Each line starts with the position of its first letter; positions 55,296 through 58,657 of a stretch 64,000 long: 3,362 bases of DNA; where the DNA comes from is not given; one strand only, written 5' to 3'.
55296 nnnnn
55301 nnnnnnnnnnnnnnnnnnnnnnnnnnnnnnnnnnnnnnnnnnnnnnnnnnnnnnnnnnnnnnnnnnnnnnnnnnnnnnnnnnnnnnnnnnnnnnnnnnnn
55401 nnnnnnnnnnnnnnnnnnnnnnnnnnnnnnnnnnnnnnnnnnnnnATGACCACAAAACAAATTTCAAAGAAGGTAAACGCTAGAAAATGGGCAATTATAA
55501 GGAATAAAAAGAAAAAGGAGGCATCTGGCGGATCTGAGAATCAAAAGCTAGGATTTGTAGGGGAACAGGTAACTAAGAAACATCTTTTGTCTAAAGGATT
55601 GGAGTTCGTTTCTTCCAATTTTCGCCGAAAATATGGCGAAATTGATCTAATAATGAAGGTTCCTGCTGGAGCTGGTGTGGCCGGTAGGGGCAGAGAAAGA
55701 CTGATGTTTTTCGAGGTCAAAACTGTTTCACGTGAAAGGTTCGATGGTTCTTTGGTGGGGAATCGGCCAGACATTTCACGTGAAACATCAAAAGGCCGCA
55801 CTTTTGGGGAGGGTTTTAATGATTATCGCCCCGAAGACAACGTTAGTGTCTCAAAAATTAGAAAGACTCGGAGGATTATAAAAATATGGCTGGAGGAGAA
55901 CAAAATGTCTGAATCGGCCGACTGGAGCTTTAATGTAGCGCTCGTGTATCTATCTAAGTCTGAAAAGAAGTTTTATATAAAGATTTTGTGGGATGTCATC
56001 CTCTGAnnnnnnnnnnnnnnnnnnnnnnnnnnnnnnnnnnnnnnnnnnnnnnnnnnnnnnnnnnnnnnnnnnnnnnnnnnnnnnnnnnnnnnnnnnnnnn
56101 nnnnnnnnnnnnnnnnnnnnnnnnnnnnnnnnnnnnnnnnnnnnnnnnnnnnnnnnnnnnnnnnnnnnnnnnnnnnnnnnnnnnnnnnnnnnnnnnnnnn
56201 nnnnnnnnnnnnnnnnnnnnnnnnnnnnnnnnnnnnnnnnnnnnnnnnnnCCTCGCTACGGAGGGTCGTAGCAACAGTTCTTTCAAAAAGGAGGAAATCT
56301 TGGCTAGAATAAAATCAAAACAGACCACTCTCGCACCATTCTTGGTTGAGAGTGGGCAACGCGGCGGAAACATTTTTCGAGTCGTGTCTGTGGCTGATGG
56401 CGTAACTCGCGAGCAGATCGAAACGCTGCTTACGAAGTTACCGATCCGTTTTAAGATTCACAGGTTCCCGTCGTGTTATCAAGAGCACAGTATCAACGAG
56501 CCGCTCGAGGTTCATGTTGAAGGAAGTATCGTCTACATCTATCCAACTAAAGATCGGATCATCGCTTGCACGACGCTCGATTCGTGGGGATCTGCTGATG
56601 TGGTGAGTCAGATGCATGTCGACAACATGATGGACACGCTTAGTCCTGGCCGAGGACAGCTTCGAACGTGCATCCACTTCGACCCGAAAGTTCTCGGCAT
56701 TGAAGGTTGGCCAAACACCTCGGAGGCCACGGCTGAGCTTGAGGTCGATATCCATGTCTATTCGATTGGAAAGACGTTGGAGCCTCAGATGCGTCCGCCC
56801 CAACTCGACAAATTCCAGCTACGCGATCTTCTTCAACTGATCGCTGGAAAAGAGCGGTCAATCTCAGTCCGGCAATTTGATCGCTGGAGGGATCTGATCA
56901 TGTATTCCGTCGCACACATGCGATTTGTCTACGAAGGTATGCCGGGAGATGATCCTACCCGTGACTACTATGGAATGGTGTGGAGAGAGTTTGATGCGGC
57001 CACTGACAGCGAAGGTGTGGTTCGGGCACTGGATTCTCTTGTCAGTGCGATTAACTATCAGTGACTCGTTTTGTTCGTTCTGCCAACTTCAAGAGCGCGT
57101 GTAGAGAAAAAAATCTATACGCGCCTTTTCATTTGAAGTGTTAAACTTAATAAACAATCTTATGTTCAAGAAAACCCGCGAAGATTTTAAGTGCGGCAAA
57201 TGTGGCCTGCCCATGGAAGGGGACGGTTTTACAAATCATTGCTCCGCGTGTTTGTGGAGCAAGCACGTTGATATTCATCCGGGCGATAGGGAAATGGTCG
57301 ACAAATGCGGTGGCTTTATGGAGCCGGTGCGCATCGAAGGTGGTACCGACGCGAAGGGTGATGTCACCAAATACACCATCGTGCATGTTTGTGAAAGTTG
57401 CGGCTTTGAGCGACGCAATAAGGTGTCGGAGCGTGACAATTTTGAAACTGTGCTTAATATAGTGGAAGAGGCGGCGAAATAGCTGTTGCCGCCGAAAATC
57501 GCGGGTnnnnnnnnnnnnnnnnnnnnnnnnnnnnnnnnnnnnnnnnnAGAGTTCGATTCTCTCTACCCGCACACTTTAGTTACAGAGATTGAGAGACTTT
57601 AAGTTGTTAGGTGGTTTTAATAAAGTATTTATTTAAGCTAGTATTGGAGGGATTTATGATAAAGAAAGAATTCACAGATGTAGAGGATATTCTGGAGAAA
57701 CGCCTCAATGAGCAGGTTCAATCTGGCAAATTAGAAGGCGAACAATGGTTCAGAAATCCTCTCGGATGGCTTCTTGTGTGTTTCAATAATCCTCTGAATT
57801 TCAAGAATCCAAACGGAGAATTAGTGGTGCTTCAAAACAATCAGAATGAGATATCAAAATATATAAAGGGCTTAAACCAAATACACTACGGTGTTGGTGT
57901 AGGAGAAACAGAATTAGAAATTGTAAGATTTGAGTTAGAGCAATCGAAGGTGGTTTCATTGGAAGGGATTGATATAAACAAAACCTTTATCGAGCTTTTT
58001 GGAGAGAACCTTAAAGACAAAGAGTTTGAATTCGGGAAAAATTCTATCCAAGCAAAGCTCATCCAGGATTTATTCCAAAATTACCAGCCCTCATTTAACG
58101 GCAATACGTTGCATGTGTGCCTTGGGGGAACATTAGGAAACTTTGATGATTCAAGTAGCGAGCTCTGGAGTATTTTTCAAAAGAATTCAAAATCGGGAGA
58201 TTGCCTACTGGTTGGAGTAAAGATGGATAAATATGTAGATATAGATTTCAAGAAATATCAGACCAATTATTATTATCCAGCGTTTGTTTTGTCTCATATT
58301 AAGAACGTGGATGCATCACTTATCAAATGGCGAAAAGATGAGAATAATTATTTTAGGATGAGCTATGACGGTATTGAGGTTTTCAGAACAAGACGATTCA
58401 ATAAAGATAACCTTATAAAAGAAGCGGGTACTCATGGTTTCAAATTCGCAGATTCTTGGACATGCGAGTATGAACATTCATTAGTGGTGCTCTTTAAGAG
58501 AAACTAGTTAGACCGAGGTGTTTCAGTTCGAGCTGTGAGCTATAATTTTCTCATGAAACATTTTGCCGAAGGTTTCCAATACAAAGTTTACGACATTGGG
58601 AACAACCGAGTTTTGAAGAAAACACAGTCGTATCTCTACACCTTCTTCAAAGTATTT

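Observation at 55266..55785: Five copies of a GTTTC-N4-GAAAC palindrome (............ x4, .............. x1) upstream of and inside the YraN-like gene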

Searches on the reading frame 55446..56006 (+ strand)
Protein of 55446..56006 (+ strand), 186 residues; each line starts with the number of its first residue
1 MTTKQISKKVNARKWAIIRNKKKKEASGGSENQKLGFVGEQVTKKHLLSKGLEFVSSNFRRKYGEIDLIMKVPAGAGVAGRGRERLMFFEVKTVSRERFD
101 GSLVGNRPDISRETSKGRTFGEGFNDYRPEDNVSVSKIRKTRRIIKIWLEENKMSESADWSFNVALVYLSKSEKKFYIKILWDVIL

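Call 10: search_protein_families(library=pfam, proteins=[window:55446-56006:+])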
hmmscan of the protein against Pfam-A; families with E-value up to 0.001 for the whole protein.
window:55446-56006:+ (186 aa): 1 family
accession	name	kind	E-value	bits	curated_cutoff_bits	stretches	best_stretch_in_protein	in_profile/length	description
PF02021.23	UPF0102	-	4.5e-13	49.8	23.6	1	39-165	1-78/80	Uncharacterised protein family UPF0102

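Call 14: find_homologous_proteins(query=window:55446-56003:+)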
Query window:55446-56003:+ (186 aa): 11 proteins with E <= 0.001 among 215 candidates.
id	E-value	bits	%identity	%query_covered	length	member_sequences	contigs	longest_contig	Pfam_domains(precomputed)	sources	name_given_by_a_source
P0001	5.1e-114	396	99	100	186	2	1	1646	PF02021.24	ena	-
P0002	4.6e-100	351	88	100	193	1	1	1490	PF02021.24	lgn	-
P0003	1.6e-95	336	87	100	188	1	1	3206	PF02021.24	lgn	-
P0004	1.3e-61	226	66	89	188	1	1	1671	PF02021.24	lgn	-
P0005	1.3e-61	226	70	82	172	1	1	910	PF02021.24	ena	-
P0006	4.6e-39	152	54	83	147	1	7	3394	PF02021.24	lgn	-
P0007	2.8e-36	143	51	89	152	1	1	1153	PF02021.24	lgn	-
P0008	6.9e-32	129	51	82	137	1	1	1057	PF02021.24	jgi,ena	-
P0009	4.0e-20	90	45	83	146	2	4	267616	PF02021.24,PF08378.18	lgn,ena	-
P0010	2.3e-10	59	34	84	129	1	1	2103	PF02021.24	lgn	-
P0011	1.4e-9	56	35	83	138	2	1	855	PF02021.24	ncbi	-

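Call 16: find_related_loci(query=A1, collection=genome_contigs, flank=3000)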
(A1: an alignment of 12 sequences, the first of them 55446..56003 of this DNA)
Query A1 (186 aa) in genome_contigs; peptide patterns used: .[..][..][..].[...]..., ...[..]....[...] (x = any residue, [..] = any of these).
278 stretches matched a pattern; 191 encode a relative of the query (tblastn E <= 1e-3); the best 80 are kept; 80 distinct loci.
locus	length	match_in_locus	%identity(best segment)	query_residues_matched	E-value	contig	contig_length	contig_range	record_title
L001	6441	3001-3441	42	16-186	2e-29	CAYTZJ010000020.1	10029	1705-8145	MAG TPA_asm: uncultured Candidatus Saccharibacteria bacterium isolate SRP278252_co2_242 genome assembly, contig: NODE_14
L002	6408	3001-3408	36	30-186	4e-24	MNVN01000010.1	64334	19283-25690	MAG: Candidatus Nomurabacteria bacterium CG1_02_43_90 cg1_0.2_scaffold_196_c, whole genome shotgun sequence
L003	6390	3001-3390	38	30-186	5e-24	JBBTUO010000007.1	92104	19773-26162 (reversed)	MAG: Patescibacteria group bacterium isolate H41-bin128_1 H41_bin128_1_000000000007, whole genome shotgun sequence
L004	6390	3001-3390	36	30-186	9e-24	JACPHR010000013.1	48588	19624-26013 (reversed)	MAG: Candidatus Taylorbacteria bacterium isolate NC_groundwater_419_Ag_B-0.1um_49_17 GD18-4_B1_scaffold_508035, whole ge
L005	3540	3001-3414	36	29-186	9e-23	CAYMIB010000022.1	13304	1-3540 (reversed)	MAG TPA_asm: uncultured Candidatus Saccharibacteria bacterium isolate ERP113451_co3_83 genome assembly, contig: NODE_370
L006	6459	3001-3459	33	10-186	1e-22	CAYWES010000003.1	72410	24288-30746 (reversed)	MAG TPA_asm: uncultured Candidatus Saccharibacteria bacterium isolate SRP344714_co1_349 genome assembly, contig: NODE_81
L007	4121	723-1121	36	33-186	3e-22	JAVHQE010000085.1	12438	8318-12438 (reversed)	MAG: Candidatus Paceibacterota bacterium isolate WB01no19_43_19 NODE_3830_length_12438_cov_11.646289, whole genome shotg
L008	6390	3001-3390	34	30-186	4e-22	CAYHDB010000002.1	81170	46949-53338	MAG TPA_asm: uncultured Candidatus Saccharibacteria bacterium isolate ERP119702_co1_281 genome assembly, contig: NODE_18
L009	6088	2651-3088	36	30-186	4e-22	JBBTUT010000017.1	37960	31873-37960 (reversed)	MAG: Patescibacteria group bacterium isolate H41-bin067_1 H41_bin067_1_000000000017, whole genome shotgun sequence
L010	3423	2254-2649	38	30-186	1e-21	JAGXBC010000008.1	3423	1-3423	MAG: Patescibacteria group bacterium isolate REEB91 contig-150_41045, whole genome shotgun sequence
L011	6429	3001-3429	32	30-186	2e-21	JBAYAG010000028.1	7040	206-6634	MAG: Candidatus Paceibacterota bacterium isolate SO_2016_CLC_T1_64 scaffold14964_PH3_Jul14_2016, whole genome shotgun se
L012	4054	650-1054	30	25-186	2e-21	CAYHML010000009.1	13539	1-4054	MAG TPA_asm: uncultured Candidatus Saccharibacteria bacterium isolate ERP119705_co13_657 genome assembly, contig: NODE_5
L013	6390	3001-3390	32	30-186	3e-21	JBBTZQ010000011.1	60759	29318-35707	MAG: Patescibacteria group bacterium isolate H41-bin181_1 H41_bin181_1_000000000011, whole genome shotgun sequence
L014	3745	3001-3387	32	30-186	3e-21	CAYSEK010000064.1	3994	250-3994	MAG TPA_asm: uncultured Candidatus Saccharibacteria bacterium isolate SRP128015_co3_135 genome assembly, contig: NODE_33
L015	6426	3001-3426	32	30-186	3e-21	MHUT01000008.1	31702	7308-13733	MAG: Candidatus Yonathbacteria bacterium RIFCSPHIGHO2_02_FULL_44_14 rifcsphigho2_02_scaffold_1918, whole genome shotgun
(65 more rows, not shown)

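Call 29: find_encoding_contigs(protein=window:55446-56006:+, flank=10000, max_places=6)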
Protein window:55446-56006:+ (186 aa): 9 contigs read that carry it; 6 places shown.
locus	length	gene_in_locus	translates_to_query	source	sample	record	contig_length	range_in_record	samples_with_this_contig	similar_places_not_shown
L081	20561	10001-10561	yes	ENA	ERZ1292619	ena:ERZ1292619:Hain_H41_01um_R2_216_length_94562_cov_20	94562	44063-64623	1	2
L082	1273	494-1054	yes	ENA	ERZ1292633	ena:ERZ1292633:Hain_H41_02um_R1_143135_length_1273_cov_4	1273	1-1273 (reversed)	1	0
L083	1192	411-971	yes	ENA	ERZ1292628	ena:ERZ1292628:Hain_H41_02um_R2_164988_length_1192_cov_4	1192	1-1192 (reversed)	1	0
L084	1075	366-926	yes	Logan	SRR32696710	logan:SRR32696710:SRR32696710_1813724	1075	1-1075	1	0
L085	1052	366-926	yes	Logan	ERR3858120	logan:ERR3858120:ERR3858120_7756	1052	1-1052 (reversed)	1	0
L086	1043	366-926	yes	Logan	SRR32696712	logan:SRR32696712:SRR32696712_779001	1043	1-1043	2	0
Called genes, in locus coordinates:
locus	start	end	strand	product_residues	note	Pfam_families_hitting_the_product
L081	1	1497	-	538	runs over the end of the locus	PF05362:Lon_C, PF13541:ChlI, PF00158:Sigma54_activat (faint), PF01078:Mg_chelatase, PF07728:AAA_5, PF00493:MCM (weak), PF13335:Mg_chelatase_C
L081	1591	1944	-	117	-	PF01258:zf-dskA_traR (weak)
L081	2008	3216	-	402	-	-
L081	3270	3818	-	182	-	PF01936:NYN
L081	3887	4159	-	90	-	PF00312:Ribosomal_S15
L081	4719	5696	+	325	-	PF02899:Phage_int_SAM_1, PF13495:Phage_int_SAM_4 (faint), PF00589:Phage_integrase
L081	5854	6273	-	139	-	-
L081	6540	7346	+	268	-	PF03372:Exo_endo_phos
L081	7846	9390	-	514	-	PF01743:PolyA_pol, PF12627:PolyA_pol_RNAbd, PF01966:HD, PF13735:tRNA_NucTran2_2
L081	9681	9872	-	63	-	-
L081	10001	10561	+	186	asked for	PF02021:UPF0102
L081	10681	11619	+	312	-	-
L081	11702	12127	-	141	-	-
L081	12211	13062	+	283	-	PF10017:Methyltransf_33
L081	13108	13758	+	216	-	-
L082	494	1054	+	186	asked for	PF02021:UPF0102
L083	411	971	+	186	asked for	PF02021:UPF0102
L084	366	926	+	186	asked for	PF02021:UPF0102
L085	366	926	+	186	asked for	PF02021:UPF0102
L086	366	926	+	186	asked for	PF02021:UPF0102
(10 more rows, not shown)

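Call 40: find_encoding_contigs(protein=P0003, flank=3000, max_places=2)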
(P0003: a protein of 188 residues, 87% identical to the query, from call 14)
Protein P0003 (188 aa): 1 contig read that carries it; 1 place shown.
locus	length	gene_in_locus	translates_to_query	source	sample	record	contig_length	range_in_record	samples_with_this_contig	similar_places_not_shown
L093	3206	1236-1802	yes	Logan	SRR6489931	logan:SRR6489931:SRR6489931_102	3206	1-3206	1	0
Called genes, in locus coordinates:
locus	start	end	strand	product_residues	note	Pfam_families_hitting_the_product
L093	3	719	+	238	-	?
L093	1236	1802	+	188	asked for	PF02021:UPF0102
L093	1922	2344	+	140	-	PF12647:RNHCP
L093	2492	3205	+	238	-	?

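Call 41: find_encoding_contigs(protein=P0004, flank=3000, max_places=2)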
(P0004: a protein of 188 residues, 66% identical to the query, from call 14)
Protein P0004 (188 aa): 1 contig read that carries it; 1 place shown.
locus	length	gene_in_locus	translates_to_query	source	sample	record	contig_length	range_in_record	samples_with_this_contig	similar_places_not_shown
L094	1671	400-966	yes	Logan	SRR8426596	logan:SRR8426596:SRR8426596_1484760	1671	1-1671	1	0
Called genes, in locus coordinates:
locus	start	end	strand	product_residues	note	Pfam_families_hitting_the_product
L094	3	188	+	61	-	?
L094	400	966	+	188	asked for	PF02021:UPF0102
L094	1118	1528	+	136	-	PF02661:Fic (faint)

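Call 42: find_encoding_contigs(protein=P0009, flank=10000, max_places=2)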
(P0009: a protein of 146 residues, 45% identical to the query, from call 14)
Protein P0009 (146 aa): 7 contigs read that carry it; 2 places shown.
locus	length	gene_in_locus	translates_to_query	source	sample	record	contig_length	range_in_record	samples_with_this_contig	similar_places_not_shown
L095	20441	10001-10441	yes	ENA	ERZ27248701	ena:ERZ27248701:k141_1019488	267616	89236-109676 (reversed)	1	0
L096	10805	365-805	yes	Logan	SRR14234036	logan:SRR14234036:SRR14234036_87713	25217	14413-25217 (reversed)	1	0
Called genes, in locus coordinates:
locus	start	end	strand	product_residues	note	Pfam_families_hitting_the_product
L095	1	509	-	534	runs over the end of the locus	PF13541:ChlI, PF01078:Mg_chelatase, PF07728:AAA_5, PF00493:MCM, PF13335:Mg_chelatase_C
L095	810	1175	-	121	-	PF01258:zf-dskA_traR (weak)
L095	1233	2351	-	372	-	-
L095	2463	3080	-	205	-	PF01936:NYN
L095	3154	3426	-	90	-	PF00312:Ribosomal_S15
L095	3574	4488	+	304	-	PF02899:Phage_int_SAM_1, PF13102:Phage_int_SAM_5, PF13495:Phage_int_SAM_4, PF00589:Phage_integrase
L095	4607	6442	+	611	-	PF02463:SMC_N (faint), PF00005:ABC_tran, PF13304:AAA_21 (faint)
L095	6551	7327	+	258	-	PF03372:Exo_endo_phos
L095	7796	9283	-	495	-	PF01743:PolyA_pol, PF12627:PolyA_pol_RNAbd, PF01966:HD, PF13735:tRNA_NucTran2_2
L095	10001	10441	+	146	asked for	PF08378:NERD (weak), PF02021:UPF0102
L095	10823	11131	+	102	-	PF12647:RNHCP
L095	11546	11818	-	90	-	PF00216:Bac_DNA_binding, PF18291:HU-HIG (weak)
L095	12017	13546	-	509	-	PF12072:RNase_Y_N, PF00013:KH_1, PF08668:HDOD (faint), PF01966:HD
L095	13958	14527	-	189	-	PF00574:CLP_protease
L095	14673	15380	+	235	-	PF20260:PUA_4, PF04452:Methyltrans_RNA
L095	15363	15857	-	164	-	-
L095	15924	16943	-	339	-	PF05697:Trigger_N, PF05698:Trigger_C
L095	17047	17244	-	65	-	-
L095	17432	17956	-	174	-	PF00719:Pyrophosphatase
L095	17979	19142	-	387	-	PF08529:NusA_N, PF00575:S1, PF13184:KH_NusA_1st, PF26594:KH_NusA_2nd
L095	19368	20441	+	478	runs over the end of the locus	-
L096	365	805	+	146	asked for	PF08378:NERD (weak), PF02021:UPF0102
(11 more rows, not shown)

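Call 55: find_related_loci(query=A1, collection=metagenome_contigs, flank=10000)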
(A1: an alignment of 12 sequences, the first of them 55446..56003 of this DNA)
Query A1 (186 aa) in metagenome_contigs; peptide patterns used: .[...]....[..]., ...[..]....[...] (x = any residue, [..] = any of these).
600 stretches matched a pattern (row limit reached: there are more); 317 encode a relative of the query (tblastn E <= 1e-3); the best 80 are kept; 80 distinct loci.
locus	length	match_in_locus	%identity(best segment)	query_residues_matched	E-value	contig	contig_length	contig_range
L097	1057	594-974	51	35-186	2e-42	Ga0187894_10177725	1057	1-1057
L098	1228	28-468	42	16-186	5e-30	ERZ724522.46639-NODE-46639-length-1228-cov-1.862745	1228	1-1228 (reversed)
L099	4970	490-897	35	30-186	1e-23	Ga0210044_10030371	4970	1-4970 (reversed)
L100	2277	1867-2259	36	30-186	1e-22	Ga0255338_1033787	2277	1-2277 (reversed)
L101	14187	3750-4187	36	30-186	5e-22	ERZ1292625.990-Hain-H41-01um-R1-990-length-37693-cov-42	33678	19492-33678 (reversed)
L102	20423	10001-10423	38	29-169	1e-21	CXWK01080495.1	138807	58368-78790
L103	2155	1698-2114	37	20-186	2e-21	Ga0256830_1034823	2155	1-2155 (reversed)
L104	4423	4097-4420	37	29-165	4e-20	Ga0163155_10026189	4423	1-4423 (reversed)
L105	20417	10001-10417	33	30-186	6e-20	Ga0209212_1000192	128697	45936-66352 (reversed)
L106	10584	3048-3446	32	30-186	6e-20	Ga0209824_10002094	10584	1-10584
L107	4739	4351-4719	33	30-171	1e-19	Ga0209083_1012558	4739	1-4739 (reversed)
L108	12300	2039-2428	34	30-186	2e-19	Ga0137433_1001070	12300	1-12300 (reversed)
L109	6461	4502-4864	35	30-170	3e-19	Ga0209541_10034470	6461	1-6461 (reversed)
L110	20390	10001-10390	32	30-186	3e-19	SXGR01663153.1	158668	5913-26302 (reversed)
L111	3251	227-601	32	30-186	2e-19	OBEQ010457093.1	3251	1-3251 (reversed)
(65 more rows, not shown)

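Call 74: predict_structure(alignment_id=A1)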
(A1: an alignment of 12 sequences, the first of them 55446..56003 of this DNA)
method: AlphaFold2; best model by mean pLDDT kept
length: 186 residues; sequences in the alignment: 12
mean_pLDDT: 68.7   pTM: 0.59
mean pLDDT of the five models: 68.7, 68.4, 68.0, 66.5, 66.2
residues with pLDDT >= 90: 33; 70-90: 67; 50-70: 41; < 50: 45
segments of 3 or more residues with pLDDT < 50: 1-5, 23-30, 97-125
pLDDT, mean of each block of 10 residues (from residue 1): 48 55 45 74 93 89 80 66 80 63 38 33 47 74 89 85 87 84 76
secondary structure, 60 per line:
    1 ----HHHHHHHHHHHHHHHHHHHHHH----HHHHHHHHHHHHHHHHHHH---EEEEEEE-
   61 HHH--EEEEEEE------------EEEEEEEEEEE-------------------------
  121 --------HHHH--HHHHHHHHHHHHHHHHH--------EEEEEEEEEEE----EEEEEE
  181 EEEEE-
elements in order: H5-26 H31-49 E53-59 E66-72 E85-95 H129-132 H135-151 E160-170 E175-185

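Call 82: search_solved_structures(query=A1, max_evalue=0.01, show_alignments=1)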
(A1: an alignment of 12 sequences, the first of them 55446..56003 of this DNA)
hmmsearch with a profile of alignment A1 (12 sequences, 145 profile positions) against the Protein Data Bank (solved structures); distinct sequences matched with E-value up to 0.01: 1.
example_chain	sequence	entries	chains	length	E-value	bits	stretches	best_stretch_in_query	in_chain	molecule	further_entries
3fov_A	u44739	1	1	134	3.9e-06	30.2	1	15-67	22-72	UPF0102 protein RPA0323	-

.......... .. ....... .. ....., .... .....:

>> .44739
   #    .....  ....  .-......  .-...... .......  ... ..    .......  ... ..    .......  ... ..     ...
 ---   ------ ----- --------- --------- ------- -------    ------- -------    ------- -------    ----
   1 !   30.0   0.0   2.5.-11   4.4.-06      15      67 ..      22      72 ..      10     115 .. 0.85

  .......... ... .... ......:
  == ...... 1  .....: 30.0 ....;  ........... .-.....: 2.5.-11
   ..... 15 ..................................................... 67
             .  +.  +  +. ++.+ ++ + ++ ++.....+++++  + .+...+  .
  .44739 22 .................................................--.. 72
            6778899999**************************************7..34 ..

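Call 83: fold_search(model_id=the predicted structure, library=pdb)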
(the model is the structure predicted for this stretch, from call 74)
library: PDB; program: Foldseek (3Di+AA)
matches with E <= 10: 322; with E <= 0.001: 1
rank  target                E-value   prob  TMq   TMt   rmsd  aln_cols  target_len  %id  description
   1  3fov                  2.7e-04  1.00  0.46  0.79   2.9       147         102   14  Crystal structure of protein RPA0323 of unknown function from Rhodopseudomonas palustris (released 2009-01-13)
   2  9qcc_Y                6.6e-03  0.99  0.35  0.18   7.9       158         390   22  Activated XauSPARDA filament assembly with bound dsDNA substrate (released 2025-12-17)
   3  9qcc_A                1.3e-02  0.97  0.36  0.18   8.7       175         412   18  Activated XauSPARDA filament assembly with bound dsDNA substrate (released 2025-12-17)
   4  9vx6_T                1.7e-02  0.97  0.34  0.17   8.0       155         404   17  Helical structure of gRNA-tDNA SPARDA complex (released 2026-01-14)
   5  9qcc_M                1.8e-02  0.98  0.36  0.19   7.3       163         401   19  Activated XauSPARDA filament assembly with bound dsDNA substrate (released 2025-12-17)
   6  9qcc_Q                1.8e-02  0.95  0.35  0.18   8.8       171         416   20  Activated XauSPARDA filament assembly with bound dsDNA substrate (released 2025-12-17)
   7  9jt2_B                2.8e-02  0.93  0.33  0.17  10.3       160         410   19  substrate-bound NbaSPARDA complexes (released 2025-04-02)
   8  9jt2_F                3.9e-02  0.92  0.33  0.17   9.3       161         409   17  substrate-bound NbaSPARDA complexes (released 2025-04-02)
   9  9qcc_E                4.4e-02  0.87  0.32  0.16  10.7       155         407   19  Activated XauSPARDA filament assembly with bound dsDNA substrate (released 2025-12-17)
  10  9jsz_J                4.7e-02  0.93  0.34  0.18   7.9       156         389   18  active NbaSPARDA complexes (released 2025-04-02)
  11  9vx6_P                5.1e-02  0.90  0.34  0.18   9.3       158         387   18  Helical structure of gRNA-tDNA SPARDA complex (released 2026-01-14)
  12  9vx6_X                7.9e-02  0.82  0.32  0.17   8.2       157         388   18  Helical structure of gRNA-tDNA SPARDA complex (released 2026-01-14)
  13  9jsz_B                9.6e-02  0.80  0.32  0.17   9.2       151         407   18  active NbaSPARDA complexes (released 2025-04-02)
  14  9qbp_C                1.1e-01  0.51  0.27  0.14  10.1       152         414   18  Crystal structure of Enhydrobacter aerosaccus apo SPARDA complex (released 2025-12-17)
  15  8a4c_C                1.2e-01  0.28  0.25  0.24   8.8       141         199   10  Structure of human Rep15:Rab3B complex. (released 2022-08-10)
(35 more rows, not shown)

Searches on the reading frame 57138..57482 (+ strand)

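Call 10: search_protein_families(library=pfam, proteins=[window:57138-57482:+])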
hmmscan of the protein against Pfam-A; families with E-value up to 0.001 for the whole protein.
window:57138-57482:+ (114 aa): 1 family
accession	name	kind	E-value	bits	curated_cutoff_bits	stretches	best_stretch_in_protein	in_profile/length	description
PF12647.12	RNHCP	-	5.1e-22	78.1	24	1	15-105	2-89/90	RNHCP domain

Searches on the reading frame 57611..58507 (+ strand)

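Call 10: search_protein_families(library=pfam, proteins=[window:57611-58507:+])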
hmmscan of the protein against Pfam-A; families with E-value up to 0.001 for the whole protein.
window:57611-58507:+ (298 aa): 1 family
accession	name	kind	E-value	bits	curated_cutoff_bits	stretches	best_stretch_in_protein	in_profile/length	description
PF10017.15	Methyltransf_33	-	1.7e-10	40.9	23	1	69-240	44-215/304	Histidine-specific methyltransferase, SAM-dependent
